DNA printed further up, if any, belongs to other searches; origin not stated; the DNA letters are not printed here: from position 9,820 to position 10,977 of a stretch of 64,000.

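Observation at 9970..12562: Cellulose-synthase-like processive GT2 co-transcribed with a secreted, C-terminally anchored partner (BcsA/BcsB-like pair)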

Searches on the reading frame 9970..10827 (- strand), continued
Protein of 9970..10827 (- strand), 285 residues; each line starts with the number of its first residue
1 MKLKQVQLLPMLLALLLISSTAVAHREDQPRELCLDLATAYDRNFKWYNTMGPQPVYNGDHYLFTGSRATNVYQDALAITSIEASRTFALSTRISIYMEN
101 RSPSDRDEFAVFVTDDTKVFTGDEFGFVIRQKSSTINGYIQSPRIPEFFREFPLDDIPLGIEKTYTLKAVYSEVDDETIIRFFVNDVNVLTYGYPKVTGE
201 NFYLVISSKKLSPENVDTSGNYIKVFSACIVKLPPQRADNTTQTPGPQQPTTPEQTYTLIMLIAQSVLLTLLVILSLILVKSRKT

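Call 63: search_protein_families(library=pfam, proteins=[L069:3994-4968:+, L069:5001-5975:+], max_evalue=10)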
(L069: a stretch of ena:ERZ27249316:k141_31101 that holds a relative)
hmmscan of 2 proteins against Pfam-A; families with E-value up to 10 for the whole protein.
L069:3994-4968:+ (324 aa): 4 families
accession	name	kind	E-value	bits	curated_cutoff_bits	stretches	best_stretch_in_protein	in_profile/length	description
PF13385.13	Laminin_G_3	-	1.8e-20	74.1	27.6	1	139-278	12-150/151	Concanavalin A-like lectin/glucanases superfamily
PF06439.18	3keto-disac_hyd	-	0.04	14.4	26.8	1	203-240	119-156/187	3-keto-disaccharide hydrolase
PF14344.12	DUF4397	-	0.2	12.6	30.6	0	217-260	9-49/119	Domain of unknown function (DUF4397)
PF07715.20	Plug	-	0.69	10.9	23.9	1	243-298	42-92/107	TonB-dependent Receptor Plug Domain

L069:5001-5975:+ (324 aa): 4 families
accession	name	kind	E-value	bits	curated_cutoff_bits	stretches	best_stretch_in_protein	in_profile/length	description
PF18822.6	CdvA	-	0.0024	18.3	30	1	266-322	46-102/123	CdvA-like coiled-coil domain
PF04999.18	FtsL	-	0.057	13.9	22.9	1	242-302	13-70/97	Cell division protein FtsL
PF23928.1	DUF7266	-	0.29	11.3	27.6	1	5-25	11-31/145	Family of unknown function (DUF7266)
PF16326.10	ABC_tran_CTD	-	1.3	9.7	32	1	262-315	3-58/69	ABC transporter C-terminal domain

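Call 70: find_encoding_contigs(protein=P0103, flank=6000, max_places=3)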
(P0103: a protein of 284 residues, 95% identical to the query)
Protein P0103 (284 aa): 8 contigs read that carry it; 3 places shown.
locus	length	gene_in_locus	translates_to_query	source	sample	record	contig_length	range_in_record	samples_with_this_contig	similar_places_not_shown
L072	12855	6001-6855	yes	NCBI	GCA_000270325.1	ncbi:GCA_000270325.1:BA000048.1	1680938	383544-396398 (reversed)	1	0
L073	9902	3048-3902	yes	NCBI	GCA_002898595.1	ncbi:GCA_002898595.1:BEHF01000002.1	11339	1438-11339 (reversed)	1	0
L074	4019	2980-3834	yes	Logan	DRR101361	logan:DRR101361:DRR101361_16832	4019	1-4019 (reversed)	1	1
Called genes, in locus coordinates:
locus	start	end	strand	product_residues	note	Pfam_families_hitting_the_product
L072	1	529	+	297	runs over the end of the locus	-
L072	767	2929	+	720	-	PF03030:H_PPase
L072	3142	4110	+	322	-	PF01261:AP_endonuc_2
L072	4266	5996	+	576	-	PF13632:Glyco_trans_2_3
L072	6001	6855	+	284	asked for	-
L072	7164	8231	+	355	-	PF00589:Phage_integrase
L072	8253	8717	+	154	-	-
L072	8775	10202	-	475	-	PF00005:ABC_tran (faint), PF13401:AAA_22 (faint), PF00583:Acetyltransf_1 (faint)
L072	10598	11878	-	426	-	-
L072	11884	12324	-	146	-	-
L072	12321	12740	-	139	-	PF09250:Prim-Pol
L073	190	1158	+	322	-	PF01261:AP_endonuc_2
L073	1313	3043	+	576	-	PF13632:Glyco_trans_2_3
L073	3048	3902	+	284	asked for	-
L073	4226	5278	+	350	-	PF00589:Phage_integrase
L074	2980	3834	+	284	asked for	-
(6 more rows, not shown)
